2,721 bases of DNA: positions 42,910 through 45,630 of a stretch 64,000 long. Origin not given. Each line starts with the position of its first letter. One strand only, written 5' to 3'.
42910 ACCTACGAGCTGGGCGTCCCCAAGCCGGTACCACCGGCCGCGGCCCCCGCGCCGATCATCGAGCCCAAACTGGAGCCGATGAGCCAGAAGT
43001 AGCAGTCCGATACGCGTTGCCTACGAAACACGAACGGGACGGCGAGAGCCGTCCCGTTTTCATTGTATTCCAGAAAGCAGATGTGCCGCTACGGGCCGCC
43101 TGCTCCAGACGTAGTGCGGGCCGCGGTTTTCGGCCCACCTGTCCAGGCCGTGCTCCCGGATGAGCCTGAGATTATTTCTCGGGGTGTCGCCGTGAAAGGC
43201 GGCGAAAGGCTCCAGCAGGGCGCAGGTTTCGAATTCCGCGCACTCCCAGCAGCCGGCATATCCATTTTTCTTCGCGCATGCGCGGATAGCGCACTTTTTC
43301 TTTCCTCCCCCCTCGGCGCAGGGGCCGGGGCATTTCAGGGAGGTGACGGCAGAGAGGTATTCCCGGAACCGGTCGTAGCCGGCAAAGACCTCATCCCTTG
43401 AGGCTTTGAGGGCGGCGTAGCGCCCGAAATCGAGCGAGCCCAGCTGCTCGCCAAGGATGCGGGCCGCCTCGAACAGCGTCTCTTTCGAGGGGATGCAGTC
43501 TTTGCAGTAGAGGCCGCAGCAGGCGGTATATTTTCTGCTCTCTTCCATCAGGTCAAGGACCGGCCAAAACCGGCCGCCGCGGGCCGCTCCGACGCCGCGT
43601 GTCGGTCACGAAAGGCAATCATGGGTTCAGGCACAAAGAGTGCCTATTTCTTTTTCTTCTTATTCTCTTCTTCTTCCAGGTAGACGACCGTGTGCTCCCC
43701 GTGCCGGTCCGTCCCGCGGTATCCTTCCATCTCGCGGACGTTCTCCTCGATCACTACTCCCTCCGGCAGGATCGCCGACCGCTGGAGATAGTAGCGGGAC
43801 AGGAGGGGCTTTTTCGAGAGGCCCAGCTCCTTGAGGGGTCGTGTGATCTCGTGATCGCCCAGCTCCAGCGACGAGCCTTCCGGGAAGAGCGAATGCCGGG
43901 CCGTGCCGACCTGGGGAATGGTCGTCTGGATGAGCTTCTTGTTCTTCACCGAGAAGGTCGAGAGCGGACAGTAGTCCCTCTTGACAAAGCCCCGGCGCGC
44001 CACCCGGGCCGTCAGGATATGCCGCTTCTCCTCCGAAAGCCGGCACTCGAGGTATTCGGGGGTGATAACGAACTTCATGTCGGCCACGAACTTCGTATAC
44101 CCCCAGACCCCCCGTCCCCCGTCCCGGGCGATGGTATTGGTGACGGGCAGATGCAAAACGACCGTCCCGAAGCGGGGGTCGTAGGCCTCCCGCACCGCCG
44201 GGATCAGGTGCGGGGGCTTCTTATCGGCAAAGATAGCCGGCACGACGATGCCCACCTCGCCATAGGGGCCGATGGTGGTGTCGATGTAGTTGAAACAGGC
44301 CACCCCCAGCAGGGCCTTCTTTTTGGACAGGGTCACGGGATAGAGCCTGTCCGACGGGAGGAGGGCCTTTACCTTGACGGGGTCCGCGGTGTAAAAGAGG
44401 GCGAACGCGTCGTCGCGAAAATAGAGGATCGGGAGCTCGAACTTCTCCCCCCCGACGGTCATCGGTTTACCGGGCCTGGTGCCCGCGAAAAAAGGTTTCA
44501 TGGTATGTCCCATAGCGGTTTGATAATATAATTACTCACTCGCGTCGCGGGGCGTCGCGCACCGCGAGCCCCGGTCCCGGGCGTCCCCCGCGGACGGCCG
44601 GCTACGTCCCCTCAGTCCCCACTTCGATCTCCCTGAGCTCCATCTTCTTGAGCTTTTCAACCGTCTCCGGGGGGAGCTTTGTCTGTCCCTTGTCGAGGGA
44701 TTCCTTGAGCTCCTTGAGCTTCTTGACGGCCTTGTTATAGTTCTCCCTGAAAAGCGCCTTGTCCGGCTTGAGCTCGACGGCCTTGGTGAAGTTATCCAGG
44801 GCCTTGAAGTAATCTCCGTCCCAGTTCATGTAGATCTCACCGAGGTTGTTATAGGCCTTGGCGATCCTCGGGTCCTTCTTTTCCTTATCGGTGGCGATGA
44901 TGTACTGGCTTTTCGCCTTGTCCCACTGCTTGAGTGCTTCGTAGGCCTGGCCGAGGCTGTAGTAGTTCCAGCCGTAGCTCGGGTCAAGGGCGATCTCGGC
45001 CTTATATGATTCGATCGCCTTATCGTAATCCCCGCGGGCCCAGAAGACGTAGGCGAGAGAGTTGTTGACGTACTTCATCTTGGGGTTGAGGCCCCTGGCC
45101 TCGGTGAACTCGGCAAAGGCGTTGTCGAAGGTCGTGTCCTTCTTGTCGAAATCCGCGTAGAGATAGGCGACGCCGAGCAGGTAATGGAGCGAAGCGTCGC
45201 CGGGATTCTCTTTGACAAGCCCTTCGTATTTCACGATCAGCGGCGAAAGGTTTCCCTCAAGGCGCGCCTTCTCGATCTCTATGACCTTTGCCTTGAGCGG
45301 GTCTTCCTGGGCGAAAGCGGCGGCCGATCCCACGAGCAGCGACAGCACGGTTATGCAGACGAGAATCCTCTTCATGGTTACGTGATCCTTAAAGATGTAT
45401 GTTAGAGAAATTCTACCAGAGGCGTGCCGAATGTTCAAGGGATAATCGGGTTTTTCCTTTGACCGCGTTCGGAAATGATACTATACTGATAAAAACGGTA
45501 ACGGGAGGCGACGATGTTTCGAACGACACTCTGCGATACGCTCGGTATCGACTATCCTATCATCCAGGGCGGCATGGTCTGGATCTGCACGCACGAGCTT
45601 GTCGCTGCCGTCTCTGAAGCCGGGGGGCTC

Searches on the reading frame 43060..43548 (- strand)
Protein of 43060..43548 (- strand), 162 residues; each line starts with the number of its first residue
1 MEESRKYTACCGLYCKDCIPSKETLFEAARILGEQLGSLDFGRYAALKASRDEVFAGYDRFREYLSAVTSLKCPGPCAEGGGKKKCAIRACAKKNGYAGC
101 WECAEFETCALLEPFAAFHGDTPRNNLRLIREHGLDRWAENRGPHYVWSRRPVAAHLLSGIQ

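Call 53: search_protein_families(library=pfam, max_evalue=0.001, proteins=[window:43060-43548:-])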
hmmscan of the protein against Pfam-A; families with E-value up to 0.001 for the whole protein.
window:43060-43548:- (162 aa): 1 family
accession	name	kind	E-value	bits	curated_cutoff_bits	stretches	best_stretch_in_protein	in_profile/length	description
PF12675.12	DUF3795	-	8.2e-11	42.7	22.6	1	8-112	2-81/83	Protein of unknown function (DUF3795)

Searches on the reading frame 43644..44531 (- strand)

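Call 53: search_protein_families(library=pfam, max_evalue=0.001, proteins=[window:43644-44531:-])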
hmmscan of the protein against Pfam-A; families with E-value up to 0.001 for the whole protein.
window:43644-44531:- (295 aa): 1 family
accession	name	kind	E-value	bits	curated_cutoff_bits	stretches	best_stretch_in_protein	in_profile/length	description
PF06314.16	ADC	-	3.2e-17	63.3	29.8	1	36-260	17-233/238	Acetoacetate decarboxylase (ADC)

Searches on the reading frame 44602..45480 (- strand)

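Call 53: search_protein_families(library=pfam, max_evalue=0.001, proteins=[window:44602-45480:-])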
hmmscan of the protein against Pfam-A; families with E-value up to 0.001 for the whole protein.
window:44602-45480:- (292 aa): 13 families
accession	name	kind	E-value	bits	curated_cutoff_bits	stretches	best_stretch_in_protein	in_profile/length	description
PF13414.12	TPR_11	-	9.6e-15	54.4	26.8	1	145-183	3-41/42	TPR repeat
PF13432.12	TPR_16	-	2.5e-14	53.8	32.7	1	119-168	14-63/65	Tetratricopeptide repeat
PF13424.12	TPR_12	-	2.7e-12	47.1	30.1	1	139-193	6-68/77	Tetratricopeptide repeat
PF13431.12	TPR_17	-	7.4e-12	45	24.4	0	159-190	2-33/34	Tetratricopeptide repeat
PF07719.23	TPR_2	-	1.4e-11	44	27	0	140-168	5-33/34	Tetratricopeptide repeat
PF14559.12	TPR_19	-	2.6e-11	44.1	25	1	147-211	2-66/68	Tetratricopeptide repeat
PF13176.12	TPR_7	-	6.8e-11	41.8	27.9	0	141-167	4-32/36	Tetratricopeptide repeat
PF00515.34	TPR_1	-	1.3e-10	41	27.8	0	207-240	1-33/34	Tetratricopeptide repeat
PF13428.12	TPR_14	-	3.8e-09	36.8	23.5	0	142-177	7-42/44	Tetratricopeptide repeat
PF13181.12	TPR_8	-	3.5e-07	30.3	25.7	0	207-240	1-33/34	Tetratricopeptide repeat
PF13174.12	TPR_6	-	1.6e-06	28.8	26.3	0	173-193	3-23/33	Tetratricopeptide repeat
PF24575.1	TPR_Slam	-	0.0005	20.9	35.2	0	143-192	54-103/104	Surface lipoprotein assembly modifier, N-terminal TPR repeats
PF13374.12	TPR_10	-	0.00098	19.5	27.5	0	207-236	2-30/42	Tetratricopeptide repeat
